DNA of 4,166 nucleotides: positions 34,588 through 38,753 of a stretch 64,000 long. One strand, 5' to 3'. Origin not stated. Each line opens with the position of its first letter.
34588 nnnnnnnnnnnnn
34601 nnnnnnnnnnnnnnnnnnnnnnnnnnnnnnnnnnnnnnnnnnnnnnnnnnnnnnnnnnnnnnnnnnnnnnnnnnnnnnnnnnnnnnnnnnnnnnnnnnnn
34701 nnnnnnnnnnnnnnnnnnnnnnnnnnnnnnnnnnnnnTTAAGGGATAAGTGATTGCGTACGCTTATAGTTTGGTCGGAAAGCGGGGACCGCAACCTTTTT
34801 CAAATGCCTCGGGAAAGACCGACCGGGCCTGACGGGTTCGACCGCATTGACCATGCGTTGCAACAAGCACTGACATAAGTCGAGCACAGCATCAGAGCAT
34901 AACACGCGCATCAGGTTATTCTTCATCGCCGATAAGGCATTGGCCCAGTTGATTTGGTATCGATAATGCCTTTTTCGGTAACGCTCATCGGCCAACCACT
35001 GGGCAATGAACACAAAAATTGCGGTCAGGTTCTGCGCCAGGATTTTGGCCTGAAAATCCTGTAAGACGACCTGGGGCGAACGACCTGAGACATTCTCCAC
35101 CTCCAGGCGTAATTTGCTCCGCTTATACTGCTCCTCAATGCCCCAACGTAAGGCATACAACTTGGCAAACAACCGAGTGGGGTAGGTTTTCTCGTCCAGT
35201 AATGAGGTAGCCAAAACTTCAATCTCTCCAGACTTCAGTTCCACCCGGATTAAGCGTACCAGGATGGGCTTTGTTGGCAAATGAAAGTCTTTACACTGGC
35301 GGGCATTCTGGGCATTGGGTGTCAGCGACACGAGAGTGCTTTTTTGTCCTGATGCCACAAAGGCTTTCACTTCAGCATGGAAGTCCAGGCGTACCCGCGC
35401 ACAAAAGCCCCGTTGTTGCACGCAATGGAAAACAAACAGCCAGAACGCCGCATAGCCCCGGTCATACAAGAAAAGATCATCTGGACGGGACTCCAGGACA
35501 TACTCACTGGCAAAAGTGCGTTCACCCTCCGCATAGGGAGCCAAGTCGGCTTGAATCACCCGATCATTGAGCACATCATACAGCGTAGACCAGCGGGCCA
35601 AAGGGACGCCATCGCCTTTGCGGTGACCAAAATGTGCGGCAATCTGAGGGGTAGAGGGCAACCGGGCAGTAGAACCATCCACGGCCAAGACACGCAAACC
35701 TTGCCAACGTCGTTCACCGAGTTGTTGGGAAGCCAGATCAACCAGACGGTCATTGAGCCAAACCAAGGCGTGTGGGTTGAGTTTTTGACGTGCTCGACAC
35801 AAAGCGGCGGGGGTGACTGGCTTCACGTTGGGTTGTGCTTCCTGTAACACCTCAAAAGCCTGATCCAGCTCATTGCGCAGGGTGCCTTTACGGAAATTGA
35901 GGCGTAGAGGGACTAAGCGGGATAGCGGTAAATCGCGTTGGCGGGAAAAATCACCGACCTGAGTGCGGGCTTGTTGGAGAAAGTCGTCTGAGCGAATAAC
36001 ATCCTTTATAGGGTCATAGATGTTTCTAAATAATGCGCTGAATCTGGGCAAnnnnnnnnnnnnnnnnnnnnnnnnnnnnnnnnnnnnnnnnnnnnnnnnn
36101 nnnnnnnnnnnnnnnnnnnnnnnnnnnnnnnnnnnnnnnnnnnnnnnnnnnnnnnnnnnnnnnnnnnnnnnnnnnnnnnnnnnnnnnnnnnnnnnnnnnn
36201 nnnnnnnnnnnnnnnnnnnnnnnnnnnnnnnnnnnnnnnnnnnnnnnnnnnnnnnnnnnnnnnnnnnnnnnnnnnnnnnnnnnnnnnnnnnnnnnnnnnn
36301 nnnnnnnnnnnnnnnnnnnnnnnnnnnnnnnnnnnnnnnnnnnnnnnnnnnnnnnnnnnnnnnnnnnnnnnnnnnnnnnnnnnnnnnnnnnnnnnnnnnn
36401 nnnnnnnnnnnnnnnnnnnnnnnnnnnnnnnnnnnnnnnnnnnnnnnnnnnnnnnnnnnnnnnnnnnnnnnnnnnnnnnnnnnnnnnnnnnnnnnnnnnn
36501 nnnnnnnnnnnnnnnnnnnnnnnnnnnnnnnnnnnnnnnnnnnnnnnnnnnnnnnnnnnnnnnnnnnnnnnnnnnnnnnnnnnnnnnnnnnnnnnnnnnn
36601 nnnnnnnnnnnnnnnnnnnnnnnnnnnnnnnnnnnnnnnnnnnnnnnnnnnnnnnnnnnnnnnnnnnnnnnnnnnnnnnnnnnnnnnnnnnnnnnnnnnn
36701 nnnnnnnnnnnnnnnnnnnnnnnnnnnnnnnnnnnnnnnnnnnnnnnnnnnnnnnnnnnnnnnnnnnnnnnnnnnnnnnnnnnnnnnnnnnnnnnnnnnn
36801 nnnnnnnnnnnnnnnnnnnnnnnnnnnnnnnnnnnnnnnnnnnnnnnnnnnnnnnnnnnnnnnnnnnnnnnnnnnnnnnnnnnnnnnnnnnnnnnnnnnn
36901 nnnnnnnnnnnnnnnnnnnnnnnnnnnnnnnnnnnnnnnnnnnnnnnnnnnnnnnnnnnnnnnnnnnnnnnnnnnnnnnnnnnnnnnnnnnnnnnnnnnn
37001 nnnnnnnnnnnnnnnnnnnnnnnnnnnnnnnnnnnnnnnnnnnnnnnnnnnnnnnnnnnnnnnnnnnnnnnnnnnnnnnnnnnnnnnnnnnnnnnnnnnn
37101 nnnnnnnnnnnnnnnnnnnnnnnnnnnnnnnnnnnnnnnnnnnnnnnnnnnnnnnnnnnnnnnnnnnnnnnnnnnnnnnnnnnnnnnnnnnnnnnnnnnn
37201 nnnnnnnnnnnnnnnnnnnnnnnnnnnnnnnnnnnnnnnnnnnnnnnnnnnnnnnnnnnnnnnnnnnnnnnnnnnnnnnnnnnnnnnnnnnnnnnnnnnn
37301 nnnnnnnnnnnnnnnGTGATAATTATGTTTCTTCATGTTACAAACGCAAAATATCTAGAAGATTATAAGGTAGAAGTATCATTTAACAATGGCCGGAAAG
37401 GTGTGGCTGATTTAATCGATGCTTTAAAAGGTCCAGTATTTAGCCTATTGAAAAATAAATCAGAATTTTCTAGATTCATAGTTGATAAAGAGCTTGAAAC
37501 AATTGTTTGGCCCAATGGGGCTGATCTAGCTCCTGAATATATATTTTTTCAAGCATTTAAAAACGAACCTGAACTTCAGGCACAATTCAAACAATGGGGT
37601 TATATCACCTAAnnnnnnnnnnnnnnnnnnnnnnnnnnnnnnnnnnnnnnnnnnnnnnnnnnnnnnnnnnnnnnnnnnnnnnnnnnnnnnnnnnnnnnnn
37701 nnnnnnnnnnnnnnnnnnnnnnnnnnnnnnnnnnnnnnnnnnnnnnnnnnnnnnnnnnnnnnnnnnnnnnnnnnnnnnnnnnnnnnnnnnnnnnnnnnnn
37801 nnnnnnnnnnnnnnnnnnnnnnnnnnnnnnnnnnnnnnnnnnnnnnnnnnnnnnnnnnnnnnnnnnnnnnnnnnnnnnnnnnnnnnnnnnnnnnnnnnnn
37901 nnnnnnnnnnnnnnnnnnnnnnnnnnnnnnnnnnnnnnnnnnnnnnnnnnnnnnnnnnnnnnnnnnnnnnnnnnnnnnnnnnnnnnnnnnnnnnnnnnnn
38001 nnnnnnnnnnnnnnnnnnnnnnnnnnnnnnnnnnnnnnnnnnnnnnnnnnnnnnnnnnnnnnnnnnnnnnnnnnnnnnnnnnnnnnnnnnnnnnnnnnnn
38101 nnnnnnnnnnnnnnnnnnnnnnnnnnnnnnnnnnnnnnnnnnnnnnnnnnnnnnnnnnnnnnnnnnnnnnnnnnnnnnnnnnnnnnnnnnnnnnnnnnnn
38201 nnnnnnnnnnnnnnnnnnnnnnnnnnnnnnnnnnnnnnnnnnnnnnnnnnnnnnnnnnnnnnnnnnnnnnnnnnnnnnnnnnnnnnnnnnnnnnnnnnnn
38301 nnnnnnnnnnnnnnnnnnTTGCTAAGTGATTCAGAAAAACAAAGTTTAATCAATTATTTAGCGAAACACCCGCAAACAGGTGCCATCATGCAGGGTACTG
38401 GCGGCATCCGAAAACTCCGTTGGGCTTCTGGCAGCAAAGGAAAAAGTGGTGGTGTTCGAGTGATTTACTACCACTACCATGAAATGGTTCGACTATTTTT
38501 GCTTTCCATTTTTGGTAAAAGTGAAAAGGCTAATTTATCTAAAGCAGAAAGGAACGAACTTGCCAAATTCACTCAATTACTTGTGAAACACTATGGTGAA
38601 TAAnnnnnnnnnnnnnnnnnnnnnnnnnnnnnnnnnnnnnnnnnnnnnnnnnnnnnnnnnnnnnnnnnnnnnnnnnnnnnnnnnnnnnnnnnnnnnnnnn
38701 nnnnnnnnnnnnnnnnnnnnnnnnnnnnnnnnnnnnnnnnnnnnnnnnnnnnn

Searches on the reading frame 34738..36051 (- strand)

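Call 7: search_protein_families(library=pfam, proteins=[window:34738-36051:-], max_evalue=0.01)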
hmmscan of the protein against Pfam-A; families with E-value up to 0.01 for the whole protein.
window:34738-36051:- (437 aa): 1 family
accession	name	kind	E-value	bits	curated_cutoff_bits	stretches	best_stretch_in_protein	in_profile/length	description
PF01609.27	DDE_Tnp_1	-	1.5e-12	48.1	23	1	117-342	2-200/200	Transposase DDE domain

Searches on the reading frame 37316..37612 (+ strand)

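Call 8: search_protein_families(library=pfam, proteins=[window:37316-37612:+], max_evalue=0.01)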
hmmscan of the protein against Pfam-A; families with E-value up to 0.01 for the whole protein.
window:37316-37612:+ (98 aa): 1 family
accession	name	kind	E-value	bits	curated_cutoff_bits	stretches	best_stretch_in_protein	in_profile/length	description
PF10387.14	DUF2442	-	9.1e-12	45.5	23.9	1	8-79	1-69/72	Protein of unknown function (DUF2442)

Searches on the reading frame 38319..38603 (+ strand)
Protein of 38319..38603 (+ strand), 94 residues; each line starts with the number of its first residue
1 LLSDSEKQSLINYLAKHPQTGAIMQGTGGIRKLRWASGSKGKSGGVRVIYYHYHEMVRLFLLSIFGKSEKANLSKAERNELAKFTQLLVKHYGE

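Call 28: search_protein_families(library=pfam, proteins=[window:38319-38603:+], max_evalue=0.001)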
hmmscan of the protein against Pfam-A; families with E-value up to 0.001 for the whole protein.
window:38319-38603:+ (94 aa): 1 family
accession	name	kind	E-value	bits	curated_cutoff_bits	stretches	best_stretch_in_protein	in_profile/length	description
PF06296.18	RelE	-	3.3e-07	31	27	1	27-89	40-101/120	RelE toxin of RelE / RelB toxin-antitoxin system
